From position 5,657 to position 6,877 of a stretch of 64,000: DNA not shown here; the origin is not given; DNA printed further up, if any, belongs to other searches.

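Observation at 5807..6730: RpfB-architecture protein (DUF348-G5-Rpf) outside Actinobacteria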

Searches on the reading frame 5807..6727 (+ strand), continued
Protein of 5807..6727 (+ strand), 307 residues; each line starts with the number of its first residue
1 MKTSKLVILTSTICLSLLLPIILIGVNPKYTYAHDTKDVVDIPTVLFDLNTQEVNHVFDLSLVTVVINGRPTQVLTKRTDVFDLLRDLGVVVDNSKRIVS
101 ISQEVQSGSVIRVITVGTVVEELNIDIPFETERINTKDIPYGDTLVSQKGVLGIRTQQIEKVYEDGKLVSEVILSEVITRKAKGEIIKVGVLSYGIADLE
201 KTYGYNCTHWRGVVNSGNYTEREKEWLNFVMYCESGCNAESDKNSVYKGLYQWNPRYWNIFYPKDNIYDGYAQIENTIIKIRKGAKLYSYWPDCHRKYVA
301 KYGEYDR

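Call 35: list_cluster_members(proteins=[window:5807-6727:+, P0003, P0022, P0033, P0045, P0053, P0047])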
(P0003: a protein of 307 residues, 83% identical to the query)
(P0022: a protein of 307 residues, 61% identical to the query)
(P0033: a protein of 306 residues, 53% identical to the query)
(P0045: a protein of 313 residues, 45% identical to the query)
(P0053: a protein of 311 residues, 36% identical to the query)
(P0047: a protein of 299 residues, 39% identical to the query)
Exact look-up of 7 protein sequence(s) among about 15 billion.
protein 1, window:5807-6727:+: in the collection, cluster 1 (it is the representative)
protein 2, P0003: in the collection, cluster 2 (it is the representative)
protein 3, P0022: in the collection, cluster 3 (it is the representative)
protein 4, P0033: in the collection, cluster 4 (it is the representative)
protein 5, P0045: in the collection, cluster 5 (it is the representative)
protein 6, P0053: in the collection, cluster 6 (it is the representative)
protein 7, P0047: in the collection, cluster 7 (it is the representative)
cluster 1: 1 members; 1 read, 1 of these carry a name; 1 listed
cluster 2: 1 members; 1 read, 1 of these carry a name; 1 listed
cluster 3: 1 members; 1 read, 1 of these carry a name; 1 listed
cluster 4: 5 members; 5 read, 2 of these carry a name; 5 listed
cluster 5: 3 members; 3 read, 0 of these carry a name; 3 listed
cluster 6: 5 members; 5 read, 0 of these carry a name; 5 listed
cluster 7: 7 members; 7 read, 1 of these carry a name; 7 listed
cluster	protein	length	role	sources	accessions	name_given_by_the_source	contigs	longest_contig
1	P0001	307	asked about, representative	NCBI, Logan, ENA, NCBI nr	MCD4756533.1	G5 domain-containing protein [bacterium]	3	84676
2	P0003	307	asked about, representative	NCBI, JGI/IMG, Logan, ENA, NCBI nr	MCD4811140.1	G5 domain-containing protein [bacterium]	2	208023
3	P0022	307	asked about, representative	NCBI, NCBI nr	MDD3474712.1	MAG: G5 domain-containing protein [Candidatus Dojkabacteria bacterium] | G5 domain-containing protein [Candidatus Dojkabacteria bacterium]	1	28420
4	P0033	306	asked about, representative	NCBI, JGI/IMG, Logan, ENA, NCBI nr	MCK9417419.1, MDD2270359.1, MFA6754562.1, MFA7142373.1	MAG: G5 domain-containing protein [Candidatus Dojkabacteria bacterium] | hypothetical protein | G5 domain-containing protein [Candidatus Dojkabacteria bacterium]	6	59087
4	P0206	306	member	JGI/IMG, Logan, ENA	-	hypothetical protein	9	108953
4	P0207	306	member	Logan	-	-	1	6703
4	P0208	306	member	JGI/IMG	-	-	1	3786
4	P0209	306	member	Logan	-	-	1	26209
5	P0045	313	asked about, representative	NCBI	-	-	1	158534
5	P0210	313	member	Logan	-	-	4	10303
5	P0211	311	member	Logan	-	-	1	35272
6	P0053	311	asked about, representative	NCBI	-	-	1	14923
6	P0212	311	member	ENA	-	-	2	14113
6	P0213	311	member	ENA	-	-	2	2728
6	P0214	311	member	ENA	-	-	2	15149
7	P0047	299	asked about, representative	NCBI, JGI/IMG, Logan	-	-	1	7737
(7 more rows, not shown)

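Call 46: search_protein_families(library=pfam, alignment_id=A1, max_evalue=0.1)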
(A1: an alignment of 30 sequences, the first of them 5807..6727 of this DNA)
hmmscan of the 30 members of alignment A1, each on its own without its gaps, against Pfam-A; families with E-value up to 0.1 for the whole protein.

A. member 1, window:5807-6727:+ (307 aa): 2 families
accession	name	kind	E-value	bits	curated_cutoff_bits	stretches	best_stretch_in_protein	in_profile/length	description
PF07501.17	G5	-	2e-14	54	23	1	124-190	7-73/75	G5 domain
PF03990.20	DUF348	-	0.0012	19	24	1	63-93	1-31/41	G5-linked-Ubiquitin-like domain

B. families by the number of members that match (of 30 scanned): 18 families
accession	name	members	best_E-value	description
PF07501.17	G5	30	5.2e-18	G5 domain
PF03990.20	DUF348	12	0.00096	G5-linked-Ubiquitin-like domain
PF06737.19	Transglycosylas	8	0.0099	Transglycosylase-like domain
PF16710.10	CTXphi_pIII-N1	1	0.0043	N-terminal N1 domain of Vibrio phage CTXphi pIII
PF22154.2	SelB_WH2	1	0.012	Elongation factor SelB, second winged-helix domain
PF21704.3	POLH-Rev1_HhH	1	0.026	DNApol eta/Rev1, HhH motif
PF17838.7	PH_16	1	0.032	PH domain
PF20295.4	MC8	1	0.032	ABC-three component (ABC-3C) system Middle Component 8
PF03793.24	PASTA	1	0.034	PASTA domain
PF24619.1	Ig_SibA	1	0.034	SibA-like, immunoglobulin-like domain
PF23035.1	zf-CCCH_UNK-like_4th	1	0.041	RING finger protein unkempt homolog-like, CCCH zinc finger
PF22476.1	Ago_N_3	1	0.054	Argonaute, N-terminal domain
PF14117.11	DUF4287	1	0.055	Domain of unknown function (DUF4287)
PF21616.3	Topo-V_HhH_2_2nd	1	0.064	Topoisomerase V, second (HhH)2 tandem domain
PF23008.3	FN3_Tor_3rd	1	0.073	Tyrosine-protein kinase receptor torso, third FN3 domain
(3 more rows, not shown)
